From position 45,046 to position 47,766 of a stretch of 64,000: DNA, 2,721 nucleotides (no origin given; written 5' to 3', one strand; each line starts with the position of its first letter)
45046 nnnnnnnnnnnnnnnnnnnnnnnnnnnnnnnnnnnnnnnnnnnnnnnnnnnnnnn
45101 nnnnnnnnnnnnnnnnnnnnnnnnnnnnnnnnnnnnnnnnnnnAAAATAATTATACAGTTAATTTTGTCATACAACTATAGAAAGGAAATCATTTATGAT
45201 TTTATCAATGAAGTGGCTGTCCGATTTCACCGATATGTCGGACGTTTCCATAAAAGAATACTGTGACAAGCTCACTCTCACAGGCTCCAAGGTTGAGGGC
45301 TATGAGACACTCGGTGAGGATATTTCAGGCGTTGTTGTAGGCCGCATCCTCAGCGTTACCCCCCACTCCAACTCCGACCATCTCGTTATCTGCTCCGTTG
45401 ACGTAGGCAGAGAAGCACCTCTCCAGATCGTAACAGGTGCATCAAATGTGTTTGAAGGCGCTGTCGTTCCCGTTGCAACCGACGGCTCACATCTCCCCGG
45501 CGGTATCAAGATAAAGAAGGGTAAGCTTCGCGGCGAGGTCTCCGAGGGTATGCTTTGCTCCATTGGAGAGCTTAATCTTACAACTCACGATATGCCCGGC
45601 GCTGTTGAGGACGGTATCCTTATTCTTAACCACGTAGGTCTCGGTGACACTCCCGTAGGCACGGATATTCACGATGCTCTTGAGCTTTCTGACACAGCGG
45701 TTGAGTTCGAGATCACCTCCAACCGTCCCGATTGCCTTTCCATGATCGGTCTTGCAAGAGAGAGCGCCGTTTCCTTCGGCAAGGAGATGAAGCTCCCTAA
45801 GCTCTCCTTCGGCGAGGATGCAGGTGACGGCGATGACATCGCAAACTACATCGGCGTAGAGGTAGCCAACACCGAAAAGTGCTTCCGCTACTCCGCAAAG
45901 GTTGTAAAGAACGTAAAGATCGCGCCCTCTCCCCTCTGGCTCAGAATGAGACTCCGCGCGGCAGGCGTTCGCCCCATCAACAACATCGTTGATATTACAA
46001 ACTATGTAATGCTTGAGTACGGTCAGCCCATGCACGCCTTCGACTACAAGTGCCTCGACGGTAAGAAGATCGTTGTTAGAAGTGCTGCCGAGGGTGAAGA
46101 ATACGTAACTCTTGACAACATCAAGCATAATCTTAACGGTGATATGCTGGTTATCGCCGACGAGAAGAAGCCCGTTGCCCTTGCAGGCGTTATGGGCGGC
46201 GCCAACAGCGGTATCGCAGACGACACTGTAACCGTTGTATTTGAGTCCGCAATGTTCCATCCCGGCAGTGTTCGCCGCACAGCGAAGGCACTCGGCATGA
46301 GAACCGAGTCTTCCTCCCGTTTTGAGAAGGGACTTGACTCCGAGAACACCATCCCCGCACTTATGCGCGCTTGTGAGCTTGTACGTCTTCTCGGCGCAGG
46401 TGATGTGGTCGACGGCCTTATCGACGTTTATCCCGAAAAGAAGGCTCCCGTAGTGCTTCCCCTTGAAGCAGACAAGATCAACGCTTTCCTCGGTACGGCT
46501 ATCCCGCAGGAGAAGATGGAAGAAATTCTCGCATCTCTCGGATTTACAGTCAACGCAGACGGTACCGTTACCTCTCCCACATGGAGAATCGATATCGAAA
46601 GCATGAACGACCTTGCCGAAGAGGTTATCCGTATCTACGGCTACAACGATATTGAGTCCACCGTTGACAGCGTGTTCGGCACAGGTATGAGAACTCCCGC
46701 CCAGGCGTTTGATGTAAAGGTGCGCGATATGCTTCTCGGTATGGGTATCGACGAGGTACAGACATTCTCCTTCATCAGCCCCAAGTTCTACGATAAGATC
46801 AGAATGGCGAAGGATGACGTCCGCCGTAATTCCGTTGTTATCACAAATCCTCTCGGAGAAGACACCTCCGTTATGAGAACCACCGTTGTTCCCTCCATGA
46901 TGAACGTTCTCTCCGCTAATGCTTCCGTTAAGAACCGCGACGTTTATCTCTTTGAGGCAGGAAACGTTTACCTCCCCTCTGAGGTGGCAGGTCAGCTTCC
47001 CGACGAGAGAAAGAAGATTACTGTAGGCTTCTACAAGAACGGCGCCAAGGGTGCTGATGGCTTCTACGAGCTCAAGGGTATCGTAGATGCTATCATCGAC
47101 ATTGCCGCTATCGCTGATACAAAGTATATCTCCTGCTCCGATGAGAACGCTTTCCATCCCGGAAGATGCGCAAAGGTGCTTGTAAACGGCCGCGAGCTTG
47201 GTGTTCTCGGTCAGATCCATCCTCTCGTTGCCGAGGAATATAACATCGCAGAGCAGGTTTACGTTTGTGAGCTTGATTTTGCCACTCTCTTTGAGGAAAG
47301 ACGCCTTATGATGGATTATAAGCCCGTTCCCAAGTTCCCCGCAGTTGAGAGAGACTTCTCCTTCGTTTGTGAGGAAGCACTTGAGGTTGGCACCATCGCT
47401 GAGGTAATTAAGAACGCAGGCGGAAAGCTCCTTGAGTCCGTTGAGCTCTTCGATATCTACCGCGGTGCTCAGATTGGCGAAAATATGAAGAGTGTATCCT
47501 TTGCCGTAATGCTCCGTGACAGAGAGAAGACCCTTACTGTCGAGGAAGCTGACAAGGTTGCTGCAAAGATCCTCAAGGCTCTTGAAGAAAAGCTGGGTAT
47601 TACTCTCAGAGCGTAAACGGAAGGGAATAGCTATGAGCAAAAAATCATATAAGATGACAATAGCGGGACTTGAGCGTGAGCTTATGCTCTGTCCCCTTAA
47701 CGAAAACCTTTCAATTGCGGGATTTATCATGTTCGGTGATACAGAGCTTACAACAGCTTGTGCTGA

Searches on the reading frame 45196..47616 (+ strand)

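Call 70: search_protein_families(library=pfam, proteins=[window:45196-47616:+], max_evalue=0.00001)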
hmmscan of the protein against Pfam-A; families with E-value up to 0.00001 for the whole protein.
window:45196-47616:+ (806 aa): 5 families
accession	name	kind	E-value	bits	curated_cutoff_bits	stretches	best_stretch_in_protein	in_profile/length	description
PF03483.22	B3_4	-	4.6e-68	228.6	29.3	1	228-397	1-170/174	B3/4 domain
PF17759.6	tRNA_synthFbeta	-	1.7e-58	198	22.4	1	490-695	5-214/214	Phenylalanyl tRNA synthetase beta chain CLM domain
PF03147.19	FDX-ACB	-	1.1e-29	103.2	31.1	1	712-805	1-94/94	Ferredoxin-fold anticodon binding domain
PF03484.21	B5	-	8.6e-20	71.2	28.6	1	423-483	3-67/67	tRNA synthetase B5 domain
PF01588.26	tRNA_bind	-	4.5e-18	65.6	27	1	46-127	1-78/96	Putative tRNA binding domain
